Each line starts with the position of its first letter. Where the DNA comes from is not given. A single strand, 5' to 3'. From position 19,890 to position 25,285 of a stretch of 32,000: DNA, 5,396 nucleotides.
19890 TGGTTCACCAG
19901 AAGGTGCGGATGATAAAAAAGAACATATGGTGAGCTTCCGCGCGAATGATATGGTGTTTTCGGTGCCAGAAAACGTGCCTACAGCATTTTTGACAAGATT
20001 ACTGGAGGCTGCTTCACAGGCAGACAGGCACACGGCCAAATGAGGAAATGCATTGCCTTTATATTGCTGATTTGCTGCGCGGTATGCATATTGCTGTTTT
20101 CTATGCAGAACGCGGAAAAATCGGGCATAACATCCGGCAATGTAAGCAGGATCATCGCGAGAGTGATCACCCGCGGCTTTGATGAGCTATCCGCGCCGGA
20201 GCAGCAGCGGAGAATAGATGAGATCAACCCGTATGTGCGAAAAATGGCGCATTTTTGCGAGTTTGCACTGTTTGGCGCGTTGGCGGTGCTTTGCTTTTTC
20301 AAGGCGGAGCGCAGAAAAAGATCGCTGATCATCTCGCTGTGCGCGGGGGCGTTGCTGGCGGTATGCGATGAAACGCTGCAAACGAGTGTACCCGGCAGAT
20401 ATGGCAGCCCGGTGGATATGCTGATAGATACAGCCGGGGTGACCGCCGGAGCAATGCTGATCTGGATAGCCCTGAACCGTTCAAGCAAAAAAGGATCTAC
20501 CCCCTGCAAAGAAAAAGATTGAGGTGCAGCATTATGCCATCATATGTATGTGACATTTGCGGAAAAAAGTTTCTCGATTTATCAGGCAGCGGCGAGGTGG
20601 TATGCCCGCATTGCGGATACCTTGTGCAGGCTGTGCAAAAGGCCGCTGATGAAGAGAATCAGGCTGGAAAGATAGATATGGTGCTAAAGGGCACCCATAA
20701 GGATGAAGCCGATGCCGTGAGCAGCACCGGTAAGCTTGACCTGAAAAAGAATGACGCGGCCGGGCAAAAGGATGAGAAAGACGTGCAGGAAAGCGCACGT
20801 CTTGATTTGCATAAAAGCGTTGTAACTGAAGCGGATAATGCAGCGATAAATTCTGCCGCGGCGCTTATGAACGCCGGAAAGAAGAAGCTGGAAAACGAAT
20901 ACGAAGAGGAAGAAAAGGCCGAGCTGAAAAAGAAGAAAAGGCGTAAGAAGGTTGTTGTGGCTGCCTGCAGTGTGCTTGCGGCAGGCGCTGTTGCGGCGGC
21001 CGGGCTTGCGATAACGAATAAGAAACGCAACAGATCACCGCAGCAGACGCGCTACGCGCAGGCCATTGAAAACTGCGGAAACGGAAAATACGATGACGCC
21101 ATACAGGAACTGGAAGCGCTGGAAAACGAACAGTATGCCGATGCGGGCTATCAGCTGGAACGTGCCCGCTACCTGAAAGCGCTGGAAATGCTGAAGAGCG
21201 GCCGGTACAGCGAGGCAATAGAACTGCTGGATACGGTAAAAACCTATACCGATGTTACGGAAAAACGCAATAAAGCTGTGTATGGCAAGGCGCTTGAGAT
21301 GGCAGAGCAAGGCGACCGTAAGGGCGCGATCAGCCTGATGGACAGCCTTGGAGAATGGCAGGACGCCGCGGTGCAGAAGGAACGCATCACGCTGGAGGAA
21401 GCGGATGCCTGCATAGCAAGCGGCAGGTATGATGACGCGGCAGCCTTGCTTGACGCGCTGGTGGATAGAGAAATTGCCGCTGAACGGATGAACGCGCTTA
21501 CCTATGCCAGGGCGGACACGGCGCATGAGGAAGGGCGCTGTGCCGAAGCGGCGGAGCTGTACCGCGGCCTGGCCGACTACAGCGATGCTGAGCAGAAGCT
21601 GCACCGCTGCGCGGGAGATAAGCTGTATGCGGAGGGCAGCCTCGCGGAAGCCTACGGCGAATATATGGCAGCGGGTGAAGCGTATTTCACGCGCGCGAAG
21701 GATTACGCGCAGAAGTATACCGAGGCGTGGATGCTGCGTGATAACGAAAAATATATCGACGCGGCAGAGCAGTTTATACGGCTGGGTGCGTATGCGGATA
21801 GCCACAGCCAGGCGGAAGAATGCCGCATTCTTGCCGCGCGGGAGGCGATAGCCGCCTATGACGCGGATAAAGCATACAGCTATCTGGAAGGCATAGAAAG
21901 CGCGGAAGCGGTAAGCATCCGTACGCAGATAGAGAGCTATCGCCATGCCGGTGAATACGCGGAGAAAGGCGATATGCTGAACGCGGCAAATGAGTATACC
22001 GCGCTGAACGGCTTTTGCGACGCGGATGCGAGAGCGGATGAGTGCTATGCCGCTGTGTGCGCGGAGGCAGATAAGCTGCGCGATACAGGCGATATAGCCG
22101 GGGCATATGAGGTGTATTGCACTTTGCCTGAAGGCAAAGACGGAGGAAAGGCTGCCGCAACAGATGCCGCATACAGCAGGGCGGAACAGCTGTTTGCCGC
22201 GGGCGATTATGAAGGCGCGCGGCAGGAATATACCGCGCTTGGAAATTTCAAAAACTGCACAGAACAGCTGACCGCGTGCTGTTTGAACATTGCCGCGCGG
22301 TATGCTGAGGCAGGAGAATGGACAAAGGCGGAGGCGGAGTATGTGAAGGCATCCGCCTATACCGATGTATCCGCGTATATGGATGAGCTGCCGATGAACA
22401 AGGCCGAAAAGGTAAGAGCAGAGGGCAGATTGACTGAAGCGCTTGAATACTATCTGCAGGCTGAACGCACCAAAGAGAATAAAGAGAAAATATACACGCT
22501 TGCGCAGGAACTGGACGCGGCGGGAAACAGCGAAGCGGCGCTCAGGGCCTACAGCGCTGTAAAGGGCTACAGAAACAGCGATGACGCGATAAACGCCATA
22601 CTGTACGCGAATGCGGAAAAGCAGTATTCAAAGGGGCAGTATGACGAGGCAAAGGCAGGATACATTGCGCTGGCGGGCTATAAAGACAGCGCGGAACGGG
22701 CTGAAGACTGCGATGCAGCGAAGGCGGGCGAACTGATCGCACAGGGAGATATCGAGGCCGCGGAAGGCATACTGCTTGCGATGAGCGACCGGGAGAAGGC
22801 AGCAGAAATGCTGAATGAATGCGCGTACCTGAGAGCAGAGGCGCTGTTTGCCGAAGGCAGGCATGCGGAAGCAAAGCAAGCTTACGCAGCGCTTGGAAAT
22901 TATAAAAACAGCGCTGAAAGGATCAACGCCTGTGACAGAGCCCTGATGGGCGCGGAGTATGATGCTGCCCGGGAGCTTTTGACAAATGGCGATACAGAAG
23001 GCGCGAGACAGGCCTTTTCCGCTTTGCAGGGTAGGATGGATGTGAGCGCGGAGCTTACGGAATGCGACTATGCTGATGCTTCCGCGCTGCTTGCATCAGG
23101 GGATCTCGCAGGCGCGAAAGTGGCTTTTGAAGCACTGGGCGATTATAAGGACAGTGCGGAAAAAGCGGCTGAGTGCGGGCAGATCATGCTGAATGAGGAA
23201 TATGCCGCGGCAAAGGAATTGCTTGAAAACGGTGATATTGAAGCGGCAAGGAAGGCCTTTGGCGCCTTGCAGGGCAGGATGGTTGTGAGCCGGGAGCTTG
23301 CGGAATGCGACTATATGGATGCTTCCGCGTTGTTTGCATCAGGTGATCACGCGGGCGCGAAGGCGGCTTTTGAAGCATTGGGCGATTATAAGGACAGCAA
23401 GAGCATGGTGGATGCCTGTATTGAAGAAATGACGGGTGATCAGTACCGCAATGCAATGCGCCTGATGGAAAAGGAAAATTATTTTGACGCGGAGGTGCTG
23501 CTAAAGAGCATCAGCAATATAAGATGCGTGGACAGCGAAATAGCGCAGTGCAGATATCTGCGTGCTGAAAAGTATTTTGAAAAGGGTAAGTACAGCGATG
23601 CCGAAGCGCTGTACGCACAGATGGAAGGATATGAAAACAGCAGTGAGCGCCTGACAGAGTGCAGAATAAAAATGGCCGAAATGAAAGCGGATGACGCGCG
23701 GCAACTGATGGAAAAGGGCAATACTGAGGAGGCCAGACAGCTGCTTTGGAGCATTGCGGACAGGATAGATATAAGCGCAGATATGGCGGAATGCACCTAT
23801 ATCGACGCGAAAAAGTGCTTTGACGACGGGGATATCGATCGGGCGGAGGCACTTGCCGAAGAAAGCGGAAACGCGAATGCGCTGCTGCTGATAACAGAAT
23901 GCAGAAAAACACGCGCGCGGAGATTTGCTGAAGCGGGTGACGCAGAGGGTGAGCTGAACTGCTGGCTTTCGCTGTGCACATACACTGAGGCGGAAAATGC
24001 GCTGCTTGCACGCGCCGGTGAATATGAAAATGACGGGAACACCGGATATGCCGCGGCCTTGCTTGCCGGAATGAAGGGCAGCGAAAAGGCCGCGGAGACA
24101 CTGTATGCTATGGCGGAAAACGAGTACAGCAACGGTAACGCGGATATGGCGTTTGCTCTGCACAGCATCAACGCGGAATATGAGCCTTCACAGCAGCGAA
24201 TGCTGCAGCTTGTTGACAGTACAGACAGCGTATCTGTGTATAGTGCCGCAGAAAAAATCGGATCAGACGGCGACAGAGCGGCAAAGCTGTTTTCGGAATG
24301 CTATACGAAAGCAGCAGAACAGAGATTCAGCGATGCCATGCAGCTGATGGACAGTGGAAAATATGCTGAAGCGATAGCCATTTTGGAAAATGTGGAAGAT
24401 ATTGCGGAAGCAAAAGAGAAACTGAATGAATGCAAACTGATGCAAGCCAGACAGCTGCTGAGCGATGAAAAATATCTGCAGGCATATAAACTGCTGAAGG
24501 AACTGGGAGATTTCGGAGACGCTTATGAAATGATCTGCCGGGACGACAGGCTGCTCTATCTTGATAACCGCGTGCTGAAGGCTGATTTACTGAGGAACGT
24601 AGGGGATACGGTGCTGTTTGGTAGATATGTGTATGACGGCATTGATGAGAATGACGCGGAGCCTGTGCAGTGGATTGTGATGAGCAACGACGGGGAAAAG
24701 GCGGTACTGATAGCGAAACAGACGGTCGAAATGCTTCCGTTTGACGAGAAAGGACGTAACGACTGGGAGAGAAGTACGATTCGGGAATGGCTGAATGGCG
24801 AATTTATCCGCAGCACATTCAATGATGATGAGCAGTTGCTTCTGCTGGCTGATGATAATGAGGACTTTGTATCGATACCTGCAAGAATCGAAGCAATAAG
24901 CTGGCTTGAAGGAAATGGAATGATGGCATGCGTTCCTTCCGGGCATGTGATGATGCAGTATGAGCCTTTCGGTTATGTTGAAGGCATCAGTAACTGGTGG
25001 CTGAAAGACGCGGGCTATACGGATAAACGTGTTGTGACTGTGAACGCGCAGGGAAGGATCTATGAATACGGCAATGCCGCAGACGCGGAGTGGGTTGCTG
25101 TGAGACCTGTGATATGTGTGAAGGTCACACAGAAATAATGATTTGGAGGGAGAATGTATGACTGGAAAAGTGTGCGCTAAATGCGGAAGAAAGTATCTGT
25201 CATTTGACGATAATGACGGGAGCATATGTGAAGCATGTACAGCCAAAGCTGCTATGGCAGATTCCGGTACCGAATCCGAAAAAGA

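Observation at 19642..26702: Uncharacterised five-gene envelope operon centred on a 1,534-aa zinc-ribbon / TM / repeat-array / DUF6273-like protein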

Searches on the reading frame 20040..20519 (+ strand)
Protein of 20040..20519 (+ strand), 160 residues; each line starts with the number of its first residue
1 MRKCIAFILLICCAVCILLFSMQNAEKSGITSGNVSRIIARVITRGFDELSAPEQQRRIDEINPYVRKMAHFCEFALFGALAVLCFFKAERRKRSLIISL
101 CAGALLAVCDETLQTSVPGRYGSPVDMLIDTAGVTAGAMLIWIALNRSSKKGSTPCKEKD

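Call 3: search_protein_families(library=pfam, proteins=[window:20040-20519:+], max_evalue=0.01)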
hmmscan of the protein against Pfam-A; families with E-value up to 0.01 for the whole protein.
window:20040-20519:+ (160 aa): 1 family
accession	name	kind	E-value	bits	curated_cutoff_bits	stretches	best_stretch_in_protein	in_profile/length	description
PF04892.17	VanZ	-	5.1e-20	72.8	30.1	1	7-143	2-124/126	VanZ like family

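Call 4: search_protein_families(library=ncbifam, proteins=[window:20040-20519:+], max_evalue=0.01)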
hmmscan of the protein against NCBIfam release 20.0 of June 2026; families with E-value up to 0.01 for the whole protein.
window:20040-20519:+ (160 aa): 1 family
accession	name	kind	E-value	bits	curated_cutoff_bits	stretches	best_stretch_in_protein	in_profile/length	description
NF037970.1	vanZ_1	subfamily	8.6e-19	68.2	20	1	15-134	3-109/109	VanZ family protein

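Call 35: search_protein_families(library=pfam, proteins=[L010:6776-7639:+, L010:7762-8637:+, L010:10008-10901:+, L010:10911-11915:+, L018:13089-13637:+, L018:13652-15958:+, L010:11876-14368:-], max_evalue=0.01)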
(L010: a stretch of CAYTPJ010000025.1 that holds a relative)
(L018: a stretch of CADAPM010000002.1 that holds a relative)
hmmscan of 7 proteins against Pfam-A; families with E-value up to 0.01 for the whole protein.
L010:6776-7639:+ (288 aa): 1 family
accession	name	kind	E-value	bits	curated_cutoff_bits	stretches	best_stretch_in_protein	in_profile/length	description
PF00849.27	PseudoU_synth_2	-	1.1e-26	94.4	26.8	1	84-235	1-152/152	RNA pseudouridylate synthase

L010:7762-8637:+ (292 aa): 1 family
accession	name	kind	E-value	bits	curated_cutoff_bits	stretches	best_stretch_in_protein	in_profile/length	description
PF19789.6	DUF6273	-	2.7e-30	105.9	23.5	1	120-285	1-171/172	Domain of unknown function (DUF6273)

L010:10008-10901:+ (298 aa): 1 family
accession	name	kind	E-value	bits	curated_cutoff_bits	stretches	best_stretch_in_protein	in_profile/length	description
PF09992.14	NAGPA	-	5.3e-29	102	25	1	114-290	2-168/169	Phosphodiester glycosidase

L010:10911-11915:+ (335 aa): 1 family
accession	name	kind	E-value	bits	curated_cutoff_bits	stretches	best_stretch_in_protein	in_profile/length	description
PF01790.23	LGT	-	4e-17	62.8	24.9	1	5-243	3-236/240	Prolipoprotein diacylglyceryl transferase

L018:13089-13637:+ (183 aa): 0 families

L018:13652-15958:+ (769 aa): 3 families
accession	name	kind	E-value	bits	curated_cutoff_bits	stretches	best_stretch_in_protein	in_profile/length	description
PF00176.29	SNF2-rel_dom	-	1.8e-26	93.3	24.9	1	335-553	12-250/290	SNF2-related domain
PF00271.37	Helicase_C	-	3e-12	47.2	23.5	1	599-703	6-110/110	Helicase conserved C-terminal domain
PF04851.21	ResIII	-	5.3e-05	23.6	22.5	1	336-468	24-162/164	Type III restriction enzyme, res subunit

L010:11876-14368:- (830 aa): 2 families
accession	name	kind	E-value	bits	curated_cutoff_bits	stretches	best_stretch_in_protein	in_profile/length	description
PF00912.28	Transgly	-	1.2e-61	207.6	27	1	81-256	2-177/178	Transglycosylase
PF00905.27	Transpeptidase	-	3.2e-31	109.1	22.1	1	354-591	5-266/299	Penicillin binding protein transpeptidase domain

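Call 97: search_protein_families(library=padloc, proteins=[window:20040-20519:+], max_evalue=0.01)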
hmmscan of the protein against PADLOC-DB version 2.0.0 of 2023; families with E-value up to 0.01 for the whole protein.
window:20040-20519:+ (160 aa): 0 families

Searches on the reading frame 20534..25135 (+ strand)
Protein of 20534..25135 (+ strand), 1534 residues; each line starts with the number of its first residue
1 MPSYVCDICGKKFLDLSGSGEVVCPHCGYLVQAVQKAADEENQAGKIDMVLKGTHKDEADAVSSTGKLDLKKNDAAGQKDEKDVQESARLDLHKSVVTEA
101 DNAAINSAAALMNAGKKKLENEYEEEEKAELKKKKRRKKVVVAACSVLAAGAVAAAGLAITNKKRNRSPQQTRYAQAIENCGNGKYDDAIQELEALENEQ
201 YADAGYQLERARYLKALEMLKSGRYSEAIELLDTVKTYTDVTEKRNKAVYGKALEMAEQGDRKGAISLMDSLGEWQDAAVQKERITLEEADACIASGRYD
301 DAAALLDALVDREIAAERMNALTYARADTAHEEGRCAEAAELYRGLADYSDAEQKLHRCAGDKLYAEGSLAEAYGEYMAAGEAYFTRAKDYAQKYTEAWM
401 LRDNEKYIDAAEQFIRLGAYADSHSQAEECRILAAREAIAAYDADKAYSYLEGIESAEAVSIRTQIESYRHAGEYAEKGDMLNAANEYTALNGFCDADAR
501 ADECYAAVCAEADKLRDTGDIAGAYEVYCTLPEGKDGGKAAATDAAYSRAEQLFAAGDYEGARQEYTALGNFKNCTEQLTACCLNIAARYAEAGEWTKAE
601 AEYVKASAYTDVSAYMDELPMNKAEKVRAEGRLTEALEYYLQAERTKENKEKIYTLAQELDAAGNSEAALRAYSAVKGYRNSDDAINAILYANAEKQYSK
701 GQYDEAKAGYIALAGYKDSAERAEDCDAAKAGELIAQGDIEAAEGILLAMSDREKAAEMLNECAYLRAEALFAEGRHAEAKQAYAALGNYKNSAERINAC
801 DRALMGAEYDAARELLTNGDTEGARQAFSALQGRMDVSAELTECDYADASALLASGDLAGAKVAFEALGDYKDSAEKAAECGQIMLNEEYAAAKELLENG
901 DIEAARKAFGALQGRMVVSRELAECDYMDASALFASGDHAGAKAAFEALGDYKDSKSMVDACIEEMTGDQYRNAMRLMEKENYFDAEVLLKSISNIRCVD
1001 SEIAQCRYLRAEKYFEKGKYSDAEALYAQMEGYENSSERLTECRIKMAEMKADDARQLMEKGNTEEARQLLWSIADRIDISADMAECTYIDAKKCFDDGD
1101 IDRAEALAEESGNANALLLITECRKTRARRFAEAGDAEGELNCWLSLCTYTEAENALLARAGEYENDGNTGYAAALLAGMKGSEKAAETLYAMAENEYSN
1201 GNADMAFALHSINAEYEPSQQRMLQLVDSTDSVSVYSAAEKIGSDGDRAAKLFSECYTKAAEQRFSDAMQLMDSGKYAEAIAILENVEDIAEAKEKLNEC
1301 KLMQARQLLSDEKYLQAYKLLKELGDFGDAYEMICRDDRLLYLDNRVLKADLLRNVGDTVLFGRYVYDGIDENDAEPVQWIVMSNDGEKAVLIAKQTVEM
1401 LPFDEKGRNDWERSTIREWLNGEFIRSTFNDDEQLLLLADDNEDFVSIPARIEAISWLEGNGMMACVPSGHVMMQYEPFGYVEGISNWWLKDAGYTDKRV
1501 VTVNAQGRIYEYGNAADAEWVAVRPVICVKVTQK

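Call 3: search_protein_families(library=pfam, proteins=[window:20534-25135:+], max_evalue=0.01)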
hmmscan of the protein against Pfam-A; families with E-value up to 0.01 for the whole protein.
window:20534-25135:+ (1534 aa): 5 families
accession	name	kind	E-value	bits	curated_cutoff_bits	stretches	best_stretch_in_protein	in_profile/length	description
PF19789.6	DUF6273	-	1.9e-09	38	23.5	1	1402-1437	23-58/172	Domain of unknown function (DUF6273)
PF09538.15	FYDLN_acid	-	0.00019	22.6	23.9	1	5-89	11-96/105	Protein of unknown function (FYDLN_acid)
PF13432.12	TPR_16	-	0.00076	20.3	32.7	1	287-347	1-58/65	Tetratricopeptide repeat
PF09723.15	Zn_ribbon_8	-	0.0058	17.1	34.4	0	4-28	6-33/41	Zinc ribbon domain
PF08271.17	Zn_Ribbon_TF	-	0.0061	16.5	29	0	4-32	1-30/43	TFIIB zinc-binding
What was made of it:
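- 24614..25135 (+): C-terminal DUF6273 domain (C-type-lectin-like fold). PF19789 38 bits (call 3).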

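Call 4: search_protein_families(library=ncbifam, proteins=[window:20534-25135:+], max_evalue=0.01)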
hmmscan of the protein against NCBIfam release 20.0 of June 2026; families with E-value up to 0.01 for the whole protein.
window:20534-25135:+ (1534 aa): 3 families
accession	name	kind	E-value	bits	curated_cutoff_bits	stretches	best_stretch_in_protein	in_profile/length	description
TIGR02795.1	tol_pal_ybgF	equivalog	8.9e-19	68.2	90.1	3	969-1074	4-102/119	tol-pal system protein YbgF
TIGR03302.1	OM_YfiO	subfamily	3e-13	49.8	81.4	2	1257-1321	29-93/239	outer membrane protein assembly factor BamD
NF049861.1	SCO2400_fam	subfamily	1.1e-06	29.3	55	1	20-172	13-130/136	SCO2400 family protein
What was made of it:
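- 20534..20944 (+): Cytoplasmic part of the giant: CxxC...CxxC zinc ribbon (residues 1-27), charged low-complexity linker, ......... Weak FYDLN_acid, Zn_ribbon and SCO2400 hits, all below cutoff (calls 3, 4).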

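Call 9: find_homologous_proteins(query=window:20534-25135:+, max_evalue=0.00001)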
Query window:20534-25135:+ (1534 aa): 6 proteins with E <= 0.00001 among 8000 candidates.
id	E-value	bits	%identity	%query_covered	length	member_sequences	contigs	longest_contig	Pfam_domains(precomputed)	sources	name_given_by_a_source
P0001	0.0e+0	3348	100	100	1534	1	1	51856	PF19789.7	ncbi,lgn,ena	-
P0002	3.1e-56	209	24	89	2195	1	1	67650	PF19789.7,PF13432.13,PF13676.12,PF07719.24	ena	-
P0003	2.8e-55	206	26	50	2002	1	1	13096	PF14903.12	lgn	-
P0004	3.6e-52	196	25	69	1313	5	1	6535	PF19789.7,PF03194.21,PF07719.24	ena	-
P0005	3.5e-39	153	25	45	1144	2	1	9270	PF19789.7,PF12895.14,PF13428.13,PF13676.12,PF07719.24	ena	-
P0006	2.0e-19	87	21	37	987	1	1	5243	PF14559.13,PF19789.7,PF12895.14,PF13432.13,PF13428.13,PF13676.12,PF07719.24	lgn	-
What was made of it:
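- Tried and rejected: The word-index homology search with the full giant protein found only 5 distant hits, which made it look like an orphan (call 9).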

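Call 10: find_encoding_contigs(protein=P0001, flank=10000, max_places=4)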
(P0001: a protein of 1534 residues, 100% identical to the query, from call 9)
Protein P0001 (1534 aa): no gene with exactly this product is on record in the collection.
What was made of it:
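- Tried and rejected: An exact look-up of the giant's contig found nothing (call 10).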

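Call 11: find_encoding_contigs(protein=P0002, flank=10000, max_places=3)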
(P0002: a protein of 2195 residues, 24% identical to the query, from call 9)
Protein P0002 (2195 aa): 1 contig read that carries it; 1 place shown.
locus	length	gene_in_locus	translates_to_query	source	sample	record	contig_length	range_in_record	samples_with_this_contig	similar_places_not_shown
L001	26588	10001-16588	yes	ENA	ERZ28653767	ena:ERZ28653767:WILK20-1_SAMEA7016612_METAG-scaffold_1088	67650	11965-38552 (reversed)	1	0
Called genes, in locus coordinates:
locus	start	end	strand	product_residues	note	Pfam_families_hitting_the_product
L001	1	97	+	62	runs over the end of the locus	PF01402:RHH_1 (weak)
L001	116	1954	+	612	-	PF13421:Band_7_1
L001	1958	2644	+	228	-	-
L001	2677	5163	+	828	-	PF13676:TIR_2, PF19789:DUF6273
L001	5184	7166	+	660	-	PF13676:TIR_2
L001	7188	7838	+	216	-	-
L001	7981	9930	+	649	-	PF14559:TPR_19 (faint), PF13676:TIR_2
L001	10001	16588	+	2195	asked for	PF07719:TPR_2 (faint), PF13432:TPR_16 (faint), PF13676:TIR_2, PF19789:DUF6273 (weak)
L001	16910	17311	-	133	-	PF04237:YjbR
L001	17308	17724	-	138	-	PF09719:C_GCAxxG_C_C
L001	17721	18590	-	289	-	PF01734:Patatin, PF19890:DUF6363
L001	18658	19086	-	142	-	-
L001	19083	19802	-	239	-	-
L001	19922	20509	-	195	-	-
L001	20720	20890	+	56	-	-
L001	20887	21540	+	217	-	PF00561:Abhydrolase_1, PF12146:Hydrolase_4, PF12697:Abhydrolase_6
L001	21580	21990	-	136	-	PF01327:Pep_deformylase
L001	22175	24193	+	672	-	PF01841:Transglut_core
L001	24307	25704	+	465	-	PF02368:Big_2, PF26918:Ig_Eae (faint), PF21461:HL_N-beta (faint), PF02368:Big_2, PF26182:Ig_NUP210_5th (weak)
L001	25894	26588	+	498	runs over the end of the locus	PF01145:Band_7, PF15975:Flot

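Call 12: find_encoding_contigs(protein=P0003, flank=10000, max_places=3)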
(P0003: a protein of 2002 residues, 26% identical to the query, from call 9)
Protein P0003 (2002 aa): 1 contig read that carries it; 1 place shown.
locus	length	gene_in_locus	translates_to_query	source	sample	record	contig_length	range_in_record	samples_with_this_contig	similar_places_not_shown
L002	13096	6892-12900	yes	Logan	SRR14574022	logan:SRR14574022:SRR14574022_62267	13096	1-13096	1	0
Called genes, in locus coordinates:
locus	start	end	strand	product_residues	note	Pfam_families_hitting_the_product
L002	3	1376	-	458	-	?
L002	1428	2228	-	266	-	-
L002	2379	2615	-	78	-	-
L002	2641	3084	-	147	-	PF00583:Acetyltransf_1, PF13673:Acetyltransf_10, PF13508:Acetyltransf_7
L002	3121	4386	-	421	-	-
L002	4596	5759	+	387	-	PF02492:cobW, PF07683:CobW_C (weak)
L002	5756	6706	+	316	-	PF02492:cobW (faint), PF21537:DUF1980_C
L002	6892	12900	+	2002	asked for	PF14903:WG_beta_rep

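Call 13: find_encoding_contigs(protein=P0004, flank=10000, max_places=3)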
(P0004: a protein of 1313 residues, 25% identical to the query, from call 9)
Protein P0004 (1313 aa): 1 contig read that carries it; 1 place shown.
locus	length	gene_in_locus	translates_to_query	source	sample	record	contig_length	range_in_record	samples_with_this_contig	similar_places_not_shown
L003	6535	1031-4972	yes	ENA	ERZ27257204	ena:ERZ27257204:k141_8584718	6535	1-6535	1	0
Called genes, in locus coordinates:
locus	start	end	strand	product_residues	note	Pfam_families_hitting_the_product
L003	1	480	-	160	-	?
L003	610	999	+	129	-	PF00376:MerR, PF13411:MerR_1, PF09278:MerR-DNA-bind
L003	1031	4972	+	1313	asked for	PF07719:TPR_2 (faint), PF03194:LUC7 (weak), PF19789:DUF6273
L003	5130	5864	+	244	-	PF02230:Abhydrolase_2 (faint), PF00561:Abhydrolase_1, PF12146:Hydrolase_4, PF05728:UPF0227 (faint), PF12697:Abhydrolase_6, PF00326:Peptidase_S9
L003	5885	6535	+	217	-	?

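Call 14: find_encoding_contigs(protein=P0005, flank=10000, max_places=3)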
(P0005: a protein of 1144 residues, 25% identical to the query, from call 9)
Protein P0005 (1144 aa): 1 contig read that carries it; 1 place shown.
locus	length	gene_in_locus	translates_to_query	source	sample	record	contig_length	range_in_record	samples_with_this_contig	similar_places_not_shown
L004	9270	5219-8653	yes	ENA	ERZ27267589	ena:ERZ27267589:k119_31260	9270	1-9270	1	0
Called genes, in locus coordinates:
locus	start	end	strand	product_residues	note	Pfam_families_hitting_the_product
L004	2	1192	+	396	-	?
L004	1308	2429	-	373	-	PF00248:Aldo_ket_red, PF17179:Fer4_22 (faint), PF14691:Fer4_20 (faint), PF13237:Fer4_10 (faint), PF12838:Fer4_7 (weak), PF13183:Fer4_8, PF13187:Fer4_9, PF13534:Fer4_17, +1 more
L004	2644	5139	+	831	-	PF00005:ABC_tran (faint), PF02463:SMC_N (faint), PF13555:AAA_29 (faint), PF20703:nSTAND1 (faint), PF13304:AAA_21 (faint), PF17755:UvrA_DNA-bind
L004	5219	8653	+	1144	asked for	PF12895:ANAPC3 (faint), PF07719:TPR_2 (faint), PF13428:TPR_14 (faint), PF13676:TIR_2, PF19789:DUF6273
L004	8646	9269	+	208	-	?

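Call 20: find_related_loci(query=P0001, collection=genome_contigs, flank=10000)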
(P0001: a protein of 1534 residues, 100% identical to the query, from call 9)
Query P0001 (1534 aa) in genome_contigs; peptide patterns used: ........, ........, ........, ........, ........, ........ (x = any residue, [..] = any of these).
109 stretches matched a pattern, but none encodes a relative of the query by tblastn (E <= 1e-3).
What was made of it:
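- Tried and rejected: Scanning genome_contigs with the giant as a single query found nothing (call 20).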

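Call 35: search_protein_families(library=pfam, proteins=[L010:6776-7639:+, L010:7762-8637:+, L010:10008-10901:+, L010:10911-11915:+, L018:13089-13637:+, L018:13652-15958:+, L010:11876-14368:-], max_evalue=0.01)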
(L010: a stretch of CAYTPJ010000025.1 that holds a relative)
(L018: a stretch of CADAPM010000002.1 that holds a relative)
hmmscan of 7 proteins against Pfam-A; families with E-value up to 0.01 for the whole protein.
L010:6776-7639:+ (288 aa): 1 family
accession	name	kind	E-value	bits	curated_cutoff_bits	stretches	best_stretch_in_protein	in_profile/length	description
PF00849.27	PseudoU_synth_2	-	1.1e-26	94.4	26.8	1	84-235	1-152/152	RNA pseudouridylate synthase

L010:7762-8637:+ (292 aa): 1 family
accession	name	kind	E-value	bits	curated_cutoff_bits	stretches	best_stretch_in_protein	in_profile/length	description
PF19789.6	DUF6273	-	2.7e-30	105.9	23.5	1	120-285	1-171/172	Domain of unknown function (DUF6273)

L010:10008-10901:+ (298 aa): 1 family
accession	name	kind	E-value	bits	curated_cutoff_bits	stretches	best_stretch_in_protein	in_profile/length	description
PF09992.14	NAGPA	-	5.3e-29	102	25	1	114-290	2-168/169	Phosphodiester glycosidase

L010:10911-11915:+ (335 aa): 1 family
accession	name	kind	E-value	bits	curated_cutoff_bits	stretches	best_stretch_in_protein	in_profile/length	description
PF01790.23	LGT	-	4e-17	62.8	24.9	1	5-243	3-236/240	Prolipoprotein diacylglyceryl transferase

L018:13089-13637:+ (183 aa): 0 families

L018:13652-15958:+ (769 aa): 3 families
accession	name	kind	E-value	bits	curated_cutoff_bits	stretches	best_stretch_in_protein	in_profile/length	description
PF00176.29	SNF2-rel_dom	-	1.8e-26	93.3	24.9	1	335-553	12-250/290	SNF2-related domain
PF00271.37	Helicase_C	-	3e-12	47.2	23.5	1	599-703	6-110/110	Helicase conserved C-terminal domain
PF04851.21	ResIII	-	5.3e-05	23.6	22.5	1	336-468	24-162/164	Type III restriction enzyme, res subunit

L010:11876-14368:- (830 aa): 2 families
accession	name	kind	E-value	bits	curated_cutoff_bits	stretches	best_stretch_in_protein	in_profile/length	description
PF00912.28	Transgly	-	1.2e-61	207.6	27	1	81-256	2-177/178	Transglycosylase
PF00905.27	Transpeptidase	-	3.2e-31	109.1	22.1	1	354-591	5-266/299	Penicillin binding protein transpeptidase domain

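Call 97: search_protein_families(library=padloc, proteins=[window:20534-25135:+], max_evalue=0.01)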
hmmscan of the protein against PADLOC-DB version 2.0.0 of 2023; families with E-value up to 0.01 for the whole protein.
window:20534-25135:+ (1534 aa): 0 families
